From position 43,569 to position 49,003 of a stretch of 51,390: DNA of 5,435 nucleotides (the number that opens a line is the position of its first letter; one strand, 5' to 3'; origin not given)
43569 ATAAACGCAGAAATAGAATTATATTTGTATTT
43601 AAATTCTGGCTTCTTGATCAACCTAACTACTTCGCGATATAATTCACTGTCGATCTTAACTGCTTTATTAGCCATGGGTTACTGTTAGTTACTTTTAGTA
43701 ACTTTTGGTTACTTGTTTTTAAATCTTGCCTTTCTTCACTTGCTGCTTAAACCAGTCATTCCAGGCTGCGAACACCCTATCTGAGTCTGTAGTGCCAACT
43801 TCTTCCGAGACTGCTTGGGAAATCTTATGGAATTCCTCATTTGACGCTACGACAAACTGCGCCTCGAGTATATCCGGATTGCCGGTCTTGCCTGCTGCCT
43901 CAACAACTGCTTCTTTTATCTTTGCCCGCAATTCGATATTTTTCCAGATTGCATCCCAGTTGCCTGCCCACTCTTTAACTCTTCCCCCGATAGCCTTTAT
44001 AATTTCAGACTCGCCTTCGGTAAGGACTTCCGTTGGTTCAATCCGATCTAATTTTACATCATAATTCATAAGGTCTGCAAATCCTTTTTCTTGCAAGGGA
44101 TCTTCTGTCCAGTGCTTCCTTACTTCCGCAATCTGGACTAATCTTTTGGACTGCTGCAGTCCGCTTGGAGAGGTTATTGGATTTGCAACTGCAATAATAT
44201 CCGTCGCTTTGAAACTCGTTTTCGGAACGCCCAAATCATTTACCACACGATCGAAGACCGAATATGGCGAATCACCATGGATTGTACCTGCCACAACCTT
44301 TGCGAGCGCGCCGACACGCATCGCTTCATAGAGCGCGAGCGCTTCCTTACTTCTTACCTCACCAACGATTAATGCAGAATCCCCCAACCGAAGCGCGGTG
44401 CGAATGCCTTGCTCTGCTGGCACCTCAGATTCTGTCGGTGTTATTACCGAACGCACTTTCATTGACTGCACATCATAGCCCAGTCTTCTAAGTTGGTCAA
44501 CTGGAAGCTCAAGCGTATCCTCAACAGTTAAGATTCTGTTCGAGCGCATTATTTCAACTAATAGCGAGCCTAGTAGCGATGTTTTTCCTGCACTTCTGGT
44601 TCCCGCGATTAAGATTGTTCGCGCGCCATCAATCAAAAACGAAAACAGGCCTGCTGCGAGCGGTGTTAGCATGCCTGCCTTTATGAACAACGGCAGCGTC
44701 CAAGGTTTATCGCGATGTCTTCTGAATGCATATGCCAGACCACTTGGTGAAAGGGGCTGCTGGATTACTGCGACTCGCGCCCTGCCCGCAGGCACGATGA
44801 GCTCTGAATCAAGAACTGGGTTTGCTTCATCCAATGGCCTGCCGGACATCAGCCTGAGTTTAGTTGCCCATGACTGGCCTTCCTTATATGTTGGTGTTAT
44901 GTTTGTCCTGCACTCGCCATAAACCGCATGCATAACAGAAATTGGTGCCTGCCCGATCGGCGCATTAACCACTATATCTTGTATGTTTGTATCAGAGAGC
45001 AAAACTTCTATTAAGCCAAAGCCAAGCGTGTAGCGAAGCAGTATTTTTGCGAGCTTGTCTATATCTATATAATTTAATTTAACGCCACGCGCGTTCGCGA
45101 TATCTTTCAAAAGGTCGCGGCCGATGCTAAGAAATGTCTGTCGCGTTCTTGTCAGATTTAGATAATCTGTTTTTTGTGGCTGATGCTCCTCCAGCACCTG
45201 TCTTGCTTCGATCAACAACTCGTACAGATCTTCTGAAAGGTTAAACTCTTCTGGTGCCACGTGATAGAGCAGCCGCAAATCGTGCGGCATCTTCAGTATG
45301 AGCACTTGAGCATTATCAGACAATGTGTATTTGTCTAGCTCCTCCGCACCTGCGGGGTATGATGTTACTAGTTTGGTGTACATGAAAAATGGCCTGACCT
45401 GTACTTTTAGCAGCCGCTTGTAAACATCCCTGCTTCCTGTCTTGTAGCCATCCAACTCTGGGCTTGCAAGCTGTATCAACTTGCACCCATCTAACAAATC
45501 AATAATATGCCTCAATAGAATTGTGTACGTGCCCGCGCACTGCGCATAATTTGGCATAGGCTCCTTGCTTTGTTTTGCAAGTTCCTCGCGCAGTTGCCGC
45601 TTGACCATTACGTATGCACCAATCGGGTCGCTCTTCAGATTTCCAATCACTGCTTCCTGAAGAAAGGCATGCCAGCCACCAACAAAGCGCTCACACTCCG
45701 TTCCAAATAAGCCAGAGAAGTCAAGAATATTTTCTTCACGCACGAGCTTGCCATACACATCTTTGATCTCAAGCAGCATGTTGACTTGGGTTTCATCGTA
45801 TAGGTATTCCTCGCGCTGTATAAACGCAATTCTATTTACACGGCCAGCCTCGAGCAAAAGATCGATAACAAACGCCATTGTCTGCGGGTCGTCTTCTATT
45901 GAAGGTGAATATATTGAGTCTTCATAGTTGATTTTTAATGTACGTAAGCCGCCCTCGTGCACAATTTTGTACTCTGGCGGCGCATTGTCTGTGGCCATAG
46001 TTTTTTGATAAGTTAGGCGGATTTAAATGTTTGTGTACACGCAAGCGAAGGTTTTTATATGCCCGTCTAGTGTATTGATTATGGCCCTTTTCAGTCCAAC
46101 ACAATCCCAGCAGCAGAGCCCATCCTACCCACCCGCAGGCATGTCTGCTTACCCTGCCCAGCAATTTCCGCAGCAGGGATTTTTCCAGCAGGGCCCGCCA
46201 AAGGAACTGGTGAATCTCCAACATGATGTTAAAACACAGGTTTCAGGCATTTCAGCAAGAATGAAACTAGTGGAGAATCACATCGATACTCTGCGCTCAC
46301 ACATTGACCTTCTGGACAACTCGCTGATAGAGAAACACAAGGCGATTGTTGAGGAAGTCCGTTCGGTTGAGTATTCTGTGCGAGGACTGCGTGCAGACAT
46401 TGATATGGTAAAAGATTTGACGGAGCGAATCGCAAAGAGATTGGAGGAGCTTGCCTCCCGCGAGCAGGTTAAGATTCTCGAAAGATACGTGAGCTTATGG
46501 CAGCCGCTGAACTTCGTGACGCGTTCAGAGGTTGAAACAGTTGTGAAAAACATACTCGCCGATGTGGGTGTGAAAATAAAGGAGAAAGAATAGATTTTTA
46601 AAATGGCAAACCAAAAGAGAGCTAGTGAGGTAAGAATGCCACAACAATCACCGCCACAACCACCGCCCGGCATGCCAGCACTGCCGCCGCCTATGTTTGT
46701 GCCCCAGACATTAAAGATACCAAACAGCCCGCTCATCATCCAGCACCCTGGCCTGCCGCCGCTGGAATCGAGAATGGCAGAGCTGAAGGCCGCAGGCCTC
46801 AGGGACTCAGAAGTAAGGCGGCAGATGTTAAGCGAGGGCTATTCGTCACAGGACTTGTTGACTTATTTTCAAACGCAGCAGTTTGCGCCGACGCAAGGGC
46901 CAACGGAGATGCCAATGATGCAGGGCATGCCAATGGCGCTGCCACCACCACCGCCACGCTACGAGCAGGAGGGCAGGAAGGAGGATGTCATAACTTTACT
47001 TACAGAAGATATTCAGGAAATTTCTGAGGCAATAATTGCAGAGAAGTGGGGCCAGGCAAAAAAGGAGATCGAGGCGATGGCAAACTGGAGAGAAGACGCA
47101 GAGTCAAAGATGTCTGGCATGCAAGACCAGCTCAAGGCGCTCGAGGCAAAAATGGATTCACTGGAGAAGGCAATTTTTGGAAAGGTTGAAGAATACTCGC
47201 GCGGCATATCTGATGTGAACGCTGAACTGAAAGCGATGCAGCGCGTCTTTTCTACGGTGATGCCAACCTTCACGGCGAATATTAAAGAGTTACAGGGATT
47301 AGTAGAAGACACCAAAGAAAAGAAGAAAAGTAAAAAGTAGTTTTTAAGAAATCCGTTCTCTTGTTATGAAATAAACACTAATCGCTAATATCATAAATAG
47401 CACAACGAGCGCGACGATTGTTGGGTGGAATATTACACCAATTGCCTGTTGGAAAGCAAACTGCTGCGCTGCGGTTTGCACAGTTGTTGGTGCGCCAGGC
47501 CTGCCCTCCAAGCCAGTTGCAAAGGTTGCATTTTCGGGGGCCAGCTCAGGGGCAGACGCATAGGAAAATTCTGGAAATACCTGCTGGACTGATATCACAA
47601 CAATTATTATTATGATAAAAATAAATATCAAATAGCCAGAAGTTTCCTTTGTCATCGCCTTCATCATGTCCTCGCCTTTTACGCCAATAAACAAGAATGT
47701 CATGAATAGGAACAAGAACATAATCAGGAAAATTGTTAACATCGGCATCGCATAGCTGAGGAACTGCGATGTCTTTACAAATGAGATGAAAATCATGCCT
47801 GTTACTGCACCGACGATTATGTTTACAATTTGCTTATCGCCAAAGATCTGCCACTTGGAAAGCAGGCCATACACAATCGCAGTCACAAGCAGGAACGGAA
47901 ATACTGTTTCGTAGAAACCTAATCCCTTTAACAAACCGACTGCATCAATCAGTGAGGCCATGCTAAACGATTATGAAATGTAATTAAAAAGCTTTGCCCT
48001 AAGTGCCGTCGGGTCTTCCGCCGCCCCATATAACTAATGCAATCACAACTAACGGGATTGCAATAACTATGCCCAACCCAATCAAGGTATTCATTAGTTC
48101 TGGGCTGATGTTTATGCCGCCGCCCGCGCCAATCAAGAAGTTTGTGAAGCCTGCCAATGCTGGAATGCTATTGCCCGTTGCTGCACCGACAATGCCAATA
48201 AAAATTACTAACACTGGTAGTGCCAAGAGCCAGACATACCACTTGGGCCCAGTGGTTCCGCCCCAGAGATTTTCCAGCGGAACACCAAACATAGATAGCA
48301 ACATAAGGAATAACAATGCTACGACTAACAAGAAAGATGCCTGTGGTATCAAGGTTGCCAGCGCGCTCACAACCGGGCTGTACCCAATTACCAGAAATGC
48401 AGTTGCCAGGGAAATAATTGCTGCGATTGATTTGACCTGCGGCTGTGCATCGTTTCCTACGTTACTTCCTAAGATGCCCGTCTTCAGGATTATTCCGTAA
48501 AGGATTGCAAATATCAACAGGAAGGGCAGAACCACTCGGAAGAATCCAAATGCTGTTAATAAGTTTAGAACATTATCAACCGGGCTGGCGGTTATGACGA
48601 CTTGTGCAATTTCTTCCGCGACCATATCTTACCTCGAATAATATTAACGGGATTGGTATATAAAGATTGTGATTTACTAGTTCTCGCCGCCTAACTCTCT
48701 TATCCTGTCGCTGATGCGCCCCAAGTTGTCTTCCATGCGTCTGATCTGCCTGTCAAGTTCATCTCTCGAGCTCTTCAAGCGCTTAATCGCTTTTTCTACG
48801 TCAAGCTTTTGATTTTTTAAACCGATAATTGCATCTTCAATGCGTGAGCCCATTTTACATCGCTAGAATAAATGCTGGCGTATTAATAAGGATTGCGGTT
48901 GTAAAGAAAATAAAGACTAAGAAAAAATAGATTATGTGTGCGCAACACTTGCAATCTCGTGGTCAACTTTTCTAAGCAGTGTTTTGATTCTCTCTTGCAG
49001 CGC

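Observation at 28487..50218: Oversized type-IV-pilus-like locus with about 11 pilin-like genes, micro-ORFs and accessory modules: candidate novel surface apparatus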

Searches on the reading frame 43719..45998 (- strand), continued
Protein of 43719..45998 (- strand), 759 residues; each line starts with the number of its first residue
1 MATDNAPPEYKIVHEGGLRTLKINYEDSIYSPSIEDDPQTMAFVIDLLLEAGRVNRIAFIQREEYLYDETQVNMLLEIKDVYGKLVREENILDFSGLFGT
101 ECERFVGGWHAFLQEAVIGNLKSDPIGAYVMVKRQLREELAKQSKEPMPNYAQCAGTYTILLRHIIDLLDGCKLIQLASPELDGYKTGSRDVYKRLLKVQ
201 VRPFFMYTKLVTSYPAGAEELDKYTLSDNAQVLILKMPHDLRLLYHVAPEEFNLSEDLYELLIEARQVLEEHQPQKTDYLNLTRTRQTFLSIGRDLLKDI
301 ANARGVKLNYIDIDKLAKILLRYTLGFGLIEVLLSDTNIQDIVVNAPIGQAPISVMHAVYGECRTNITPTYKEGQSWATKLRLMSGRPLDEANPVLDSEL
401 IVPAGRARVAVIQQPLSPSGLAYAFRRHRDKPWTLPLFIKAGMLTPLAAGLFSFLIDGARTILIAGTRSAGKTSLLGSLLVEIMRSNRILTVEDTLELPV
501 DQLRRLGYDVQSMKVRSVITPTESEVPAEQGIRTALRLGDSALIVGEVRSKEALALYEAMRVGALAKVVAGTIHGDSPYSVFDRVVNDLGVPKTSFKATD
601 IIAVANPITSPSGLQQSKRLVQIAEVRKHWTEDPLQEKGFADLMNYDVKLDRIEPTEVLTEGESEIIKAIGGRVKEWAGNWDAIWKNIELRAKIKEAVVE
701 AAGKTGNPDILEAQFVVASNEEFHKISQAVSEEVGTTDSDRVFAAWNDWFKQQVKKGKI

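Call 43: search_solved_structures(query=window:43719-45998:-, max_evalue=0.00001)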
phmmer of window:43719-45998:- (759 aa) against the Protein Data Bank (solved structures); distinct sequences matched with E-value up to 0.00001: 7.
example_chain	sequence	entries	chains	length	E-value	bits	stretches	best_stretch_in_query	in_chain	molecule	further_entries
2oap_1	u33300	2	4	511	4.8e-24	88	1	315-629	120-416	Type II secretion system protein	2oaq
8rkd_E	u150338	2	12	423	3.8e-21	78.4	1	294-626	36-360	Pilus assembly ATPase CpaF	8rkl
8rjf_A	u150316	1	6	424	3.8e-21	78.4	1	294-626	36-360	Pilus assembly ATPase CpaF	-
9e24_A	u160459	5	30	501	6.3e-21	77.7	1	294-626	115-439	CpaF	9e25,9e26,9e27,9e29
4ii7_A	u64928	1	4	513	6.2e-17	64.5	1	321-623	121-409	FlaI ATPase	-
4ihq_A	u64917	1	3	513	4.2e-16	61.8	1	321-623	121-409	FlaI ATPase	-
4pht_A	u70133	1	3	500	6e-06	28.2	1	351-592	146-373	General secretory pathway protein E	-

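Call 64: find_related_loci(query=A5, collection=genome_contigs, flank=10000)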
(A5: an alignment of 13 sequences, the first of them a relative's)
Query A5 (759 aa) in genome_contigs; peptide patterns used: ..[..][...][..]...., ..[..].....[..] (x = any residue, [..] = any of these).
600 stretches matched a pattern (row limit reached: there are more); 555 encode a relative of the query (tblastn E <= 1e-3); the best 80 are kept; 80 distinct loci.
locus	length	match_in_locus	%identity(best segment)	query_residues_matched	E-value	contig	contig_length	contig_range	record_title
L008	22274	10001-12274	66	1-756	0e+0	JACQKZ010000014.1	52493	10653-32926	MAG: Nanobdellati archaeon isolate NC_groundwater_1190_Ag_S-0.1um_44_133 S_p1_S3_coassembly_k141_636789, whole genome sh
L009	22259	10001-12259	66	7-758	0e+0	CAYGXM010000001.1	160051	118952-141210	MAG TPA_asm: Candidatus Woesearchaeota archaeon isolate ERP119294_co3_397 genome assembly, contig: NODE_9_length_160051_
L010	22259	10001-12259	63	7-758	0e+0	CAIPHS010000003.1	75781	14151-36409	uncultured Candidatus Woesearchaeota archaeon isolate AlinenSediments_bin-1632 genome assembly, contig: bin-1632:03/13,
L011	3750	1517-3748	65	7-749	0e+0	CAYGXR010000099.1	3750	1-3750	MAG TPA_asm: Candidatus Woesearchaeota archaeon isolate ERP119294_co2_383 genome assembly, contig: k141_3610542, whole g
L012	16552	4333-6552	63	10-750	0e+0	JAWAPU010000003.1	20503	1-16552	MAG: Candidatus Nanoarchaeia archaeon isolate SZTDM-2_201709_bins_148 SZTDM-2_201709_bins_148_scaffold_3, whole genome s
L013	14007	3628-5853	62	10-756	0e+0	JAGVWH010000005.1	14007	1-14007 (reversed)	MAG: Nanobdellati archaeon isolate RIFOXYA1_FULL_35_35_partial rifoxya1_full_scaffold_1656, whole genome shotgun sequenc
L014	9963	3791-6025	59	9-756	0e+0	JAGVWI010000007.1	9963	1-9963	MAG: Nanobdellati archaeon isolate RIFCSPLOWO2_12_FULL_36_25 rifcsplowo2_12_scaffold_11700, whole genome shotgun sequenc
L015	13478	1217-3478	56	7-759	0e+0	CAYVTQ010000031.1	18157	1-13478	MAG TPA_asm: uncultured Methanosarcinales archaeon isolate binchicken_co227_1181 genome assembly, contig: NODE_5541_leng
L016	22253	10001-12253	54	7-756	0e+0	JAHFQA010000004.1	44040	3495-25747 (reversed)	MAG: Candidatus Woesearchaeota archaeon isolate nzgw54 NODE_186_length_44041_cov_5.962978, whole genome shotgun sequence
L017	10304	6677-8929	55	7-756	0e+0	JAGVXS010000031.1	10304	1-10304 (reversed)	Candidatus Woesearchaeota archaeon isolate RIFCSPHIGHO2_02_FULL_40_54 rifcsphigho2_02_scaffold_14719, whole genome shotg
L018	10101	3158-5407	55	7-756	0e+0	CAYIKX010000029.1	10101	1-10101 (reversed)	MAG TPA_asm: uncultured Methanosarcinales archaeon isolate ERP119705_co20_50 genome assembly, contig: NODE_8135_length_1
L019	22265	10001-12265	56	7-759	0e+0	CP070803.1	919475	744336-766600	MAG: Candidatus Woesearchaeota archaeon isolate bin1342 chromosome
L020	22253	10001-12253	55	7-756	0e+0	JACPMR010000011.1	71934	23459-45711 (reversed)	MAG: Candidatus Woesearchaeota archaeon isolate NC_groundwater_554_Ag_S-0.1um_37_18 S35_SO-1_scaffold_127851, whole geno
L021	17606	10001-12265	55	4-756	0e+0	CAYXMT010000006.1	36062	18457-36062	MAG TPA_asm: uncultured Methanosarcinales archaeon isolate binchicken_co48_511 genome assembly, contig: NODE_1632_length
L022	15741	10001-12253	54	7-756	0e+0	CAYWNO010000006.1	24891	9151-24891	MAG TPA_asm: uncultured Methanosarcinales archaeon isolate SRP178908_co1_9 genome assembly, contig: NODE_1213_length_248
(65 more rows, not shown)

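Call 91: find_encoding_contigs(protein=P0002, flank=10000, max_places=1)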
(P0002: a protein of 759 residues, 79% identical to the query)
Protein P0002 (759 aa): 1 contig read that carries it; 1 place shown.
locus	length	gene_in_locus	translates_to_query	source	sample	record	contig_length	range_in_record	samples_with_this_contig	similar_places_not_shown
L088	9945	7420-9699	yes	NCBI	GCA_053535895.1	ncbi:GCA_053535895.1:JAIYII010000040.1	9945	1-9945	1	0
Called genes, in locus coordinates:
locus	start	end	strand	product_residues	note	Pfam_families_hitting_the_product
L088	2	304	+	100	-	?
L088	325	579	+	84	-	-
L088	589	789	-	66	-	-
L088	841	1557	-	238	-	-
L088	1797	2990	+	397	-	-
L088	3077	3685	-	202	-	-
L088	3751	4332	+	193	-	-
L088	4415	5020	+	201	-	-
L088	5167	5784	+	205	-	-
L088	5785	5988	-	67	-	-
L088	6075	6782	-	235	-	-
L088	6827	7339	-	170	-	-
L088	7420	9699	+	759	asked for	PF00437:T2SSE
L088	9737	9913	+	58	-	-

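Call 92: find_encoding_contigs(protein=P0005, flank=10000, max_places=1)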
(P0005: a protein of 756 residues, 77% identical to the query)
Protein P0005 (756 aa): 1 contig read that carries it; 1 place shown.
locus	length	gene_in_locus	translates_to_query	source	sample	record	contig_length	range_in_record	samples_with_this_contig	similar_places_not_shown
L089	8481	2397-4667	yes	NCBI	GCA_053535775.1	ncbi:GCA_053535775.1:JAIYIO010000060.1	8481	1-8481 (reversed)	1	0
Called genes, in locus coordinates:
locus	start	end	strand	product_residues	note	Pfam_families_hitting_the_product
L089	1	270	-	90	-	?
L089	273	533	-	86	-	PF04014:MazE_antitoxin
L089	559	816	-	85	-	PF04014:MazE_antitoxin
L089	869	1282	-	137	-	-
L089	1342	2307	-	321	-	PF05569:Peptidase_M56, PF01435:Peptidase_M48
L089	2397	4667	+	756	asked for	PF00437:T2SSE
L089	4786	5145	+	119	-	PF05635:23S_rRNA_IVP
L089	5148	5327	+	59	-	-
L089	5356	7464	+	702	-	-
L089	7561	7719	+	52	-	-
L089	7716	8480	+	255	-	?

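Call 93: find_encoding_contigs(protein=P0003, flank=10000, max_places=1)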
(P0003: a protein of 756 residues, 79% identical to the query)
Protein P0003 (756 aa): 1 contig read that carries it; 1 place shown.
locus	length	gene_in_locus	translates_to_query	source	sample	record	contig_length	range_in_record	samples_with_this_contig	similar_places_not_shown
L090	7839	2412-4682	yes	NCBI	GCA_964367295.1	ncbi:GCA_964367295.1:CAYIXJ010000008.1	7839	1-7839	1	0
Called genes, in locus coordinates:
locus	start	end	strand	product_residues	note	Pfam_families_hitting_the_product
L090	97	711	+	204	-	-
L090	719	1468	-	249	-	-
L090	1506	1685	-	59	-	-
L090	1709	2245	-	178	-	-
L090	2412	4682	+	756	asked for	PF00437:T2SSE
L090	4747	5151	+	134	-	PF05635:23S_rRNA_IVP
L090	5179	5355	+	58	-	-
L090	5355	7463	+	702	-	-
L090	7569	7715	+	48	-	-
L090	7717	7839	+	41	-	?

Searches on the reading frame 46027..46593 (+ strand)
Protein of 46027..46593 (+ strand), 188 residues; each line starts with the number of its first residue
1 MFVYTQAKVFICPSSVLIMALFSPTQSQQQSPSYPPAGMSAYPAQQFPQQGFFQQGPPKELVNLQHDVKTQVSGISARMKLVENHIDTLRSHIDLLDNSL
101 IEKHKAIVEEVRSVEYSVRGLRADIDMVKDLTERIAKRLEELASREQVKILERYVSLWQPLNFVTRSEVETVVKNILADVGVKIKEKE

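Call 5: search_protein_families(library=pfam, max_evalue=0.01, proteins=[window:46027-46593:+])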
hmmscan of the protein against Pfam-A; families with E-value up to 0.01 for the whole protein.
window:46027-46593:+ (188 aa): 1 family
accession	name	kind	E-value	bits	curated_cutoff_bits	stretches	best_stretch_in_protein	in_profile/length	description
PF06419.17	COG6_N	-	0.0092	16.5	27.4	0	97-145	21-69/114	Conserved oligomeric complex COG6, N-terminal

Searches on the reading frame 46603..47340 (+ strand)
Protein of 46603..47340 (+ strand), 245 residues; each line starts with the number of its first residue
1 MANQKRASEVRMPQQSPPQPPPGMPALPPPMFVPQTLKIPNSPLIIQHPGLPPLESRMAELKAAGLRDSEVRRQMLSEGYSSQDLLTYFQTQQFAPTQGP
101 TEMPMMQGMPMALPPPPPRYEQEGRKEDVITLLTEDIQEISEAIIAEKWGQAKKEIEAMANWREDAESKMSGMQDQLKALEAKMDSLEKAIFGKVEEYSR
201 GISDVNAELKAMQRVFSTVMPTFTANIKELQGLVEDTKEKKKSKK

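Call 5: search_protein_families(library=pfam, max_evalue=0.01, proteins=[window:46603-47340:+])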
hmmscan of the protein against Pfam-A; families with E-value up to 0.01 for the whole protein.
window:46603-47340:+ (245 aa): 2 families
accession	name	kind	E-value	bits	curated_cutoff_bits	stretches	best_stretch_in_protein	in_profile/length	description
PF05667.16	CCDC22_CC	-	1.9e-05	24.4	39.2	1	138-240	196-293/477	CCDC22 protein coiled-coil region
PF23991.1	DUF7310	-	0.0067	17.3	40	0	155-199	24-67/83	Coiled-coil region of unknown function (DUF7310)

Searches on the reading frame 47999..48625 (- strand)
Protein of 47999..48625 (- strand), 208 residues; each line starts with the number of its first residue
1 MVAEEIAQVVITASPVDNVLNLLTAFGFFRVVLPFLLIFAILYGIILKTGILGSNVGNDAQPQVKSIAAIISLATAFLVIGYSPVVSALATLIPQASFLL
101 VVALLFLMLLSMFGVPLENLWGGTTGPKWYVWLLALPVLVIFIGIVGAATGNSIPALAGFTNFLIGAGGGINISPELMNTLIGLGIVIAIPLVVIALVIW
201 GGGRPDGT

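Call 5: search_protein_families(library=pfam, max_evalue=0.01, proteins=[window:47999-48625:-])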
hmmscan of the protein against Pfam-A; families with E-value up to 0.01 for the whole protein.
window:47999-48625:- (208 aa): 0 families

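Call 73: search_protein_representatives(protein=window:47999-48625:-)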
Query: 208 residues. Proteins with E-value up to 0.001 (for the whole library): 334; up to 1e-10: 53; up to 1e-30: 9. The best 150 are listed.
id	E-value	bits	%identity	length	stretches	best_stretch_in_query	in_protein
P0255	1.2e-82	293.2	80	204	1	1-207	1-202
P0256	5.4e-43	163.7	54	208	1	13-204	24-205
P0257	5.4e-43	163.7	91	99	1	1-99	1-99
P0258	4.4e-37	144.4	68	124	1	2-120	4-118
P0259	1.1e-36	143.1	50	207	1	13-199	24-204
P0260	3.6e-34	134.9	49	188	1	16-199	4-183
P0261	1.8e-32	129.3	44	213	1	13-203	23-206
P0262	2.4e-32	128.9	45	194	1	14-198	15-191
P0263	2.1e-31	125.9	47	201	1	13-196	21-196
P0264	2.6e-30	122.3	46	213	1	8-199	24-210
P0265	3.4e-30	121.9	42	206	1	12-200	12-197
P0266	3.1e-29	118.8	43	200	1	8-199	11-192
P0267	7.0e-29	117.6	49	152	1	62-202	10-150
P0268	1.8e-28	116.3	47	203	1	8-197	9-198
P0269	5.0e-28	114.8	39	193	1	14-206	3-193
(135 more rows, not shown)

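Call 75: search_protein_families(library=pfam, alignment_id=A6, max_evalue=0.01)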
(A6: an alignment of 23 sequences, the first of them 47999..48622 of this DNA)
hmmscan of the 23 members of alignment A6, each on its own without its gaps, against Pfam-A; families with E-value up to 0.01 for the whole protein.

A. member 1, window:47999-48622:- (207 aa): 0 families

B. families by the number of members that match (of 23 scanned): 10 families
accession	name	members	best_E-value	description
PF03994.20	DUF350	1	1.3e-05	Domain of Unknown Function (DUF350)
PF01757.29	Acyl_transf_3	1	5.5e-05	Acyltransferase domain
PF09843.14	DUF2070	1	0.001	Predicted membrane protein (DUF2070)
PF06532.16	NrsF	1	0.0014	Negative regulator of sigma F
PF18895.5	T4SS_pilin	1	0.0018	Type IV secretion system pilin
PF07787.17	TMEM43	1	0.0021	Transmembrane protein 43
PF20176.3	DUF6541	1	0.006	Family of unknown function (DUF6541)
PF01184.24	Gpr1_Fun34_YaaH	1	0.0068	GPR1/FUN34/yaaH family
PF11992.13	TgpA_N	1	0.009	TgpA N-terminal domain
PF04893.22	Yip1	1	0.0099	Yip1 domain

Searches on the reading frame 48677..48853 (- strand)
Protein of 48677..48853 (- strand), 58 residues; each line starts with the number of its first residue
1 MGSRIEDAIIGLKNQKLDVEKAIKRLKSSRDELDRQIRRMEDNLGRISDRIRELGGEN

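Call 44: find_encoding_contigs(protein=window:48677-48853:-, flank=10000, max_places=2)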
Protein window:48677-48853:- (58 aa): 1 contig read that carries it; 1 place shown.
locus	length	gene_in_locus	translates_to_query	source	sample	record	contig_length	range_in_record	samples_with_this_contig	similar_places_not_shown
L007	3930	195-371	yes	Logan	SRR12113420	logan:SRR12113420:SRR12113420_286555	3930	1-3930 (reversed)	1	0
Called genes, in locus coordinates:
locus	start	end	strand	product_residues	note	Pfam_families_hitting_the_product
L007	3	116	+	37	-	?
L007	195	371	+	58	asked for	-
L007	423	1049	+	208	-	-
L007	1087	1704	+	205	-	-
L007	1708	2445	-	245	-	PF05667:CCDC22_CC (weak)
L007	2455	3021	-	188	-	-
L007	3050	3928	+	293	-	?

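Call 98: search_protein_families(library=pfam, max_evalue=0.01, proteins=[window:48677-48853:-])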
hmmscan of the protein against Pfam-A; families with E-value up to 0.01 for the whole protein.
window:48677-48853:- (58 aa): 4 families
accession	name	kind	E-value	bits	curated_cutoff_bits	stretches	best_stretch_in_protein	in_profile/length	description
PF02996.22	Prefoldin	-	0.00069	20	23.2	1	17-53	73-109/120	Prefoldin subunit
PF04977.20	DivIC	-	0.001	19.2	28.9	1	9-55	19-66/80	Septum formation initiator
PF24627.1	PUMA_CC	-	0.0085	16.5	30.1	0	13-47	35-69/74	PUMA coiled-coil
PF22709.1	Mu_Gam-Sipho_Gp157-TOTE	-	0.0094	16.3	27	0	25-49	10-34/63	Mu Gam/Sipho_Gp157-like domain of the TOTE conflict systems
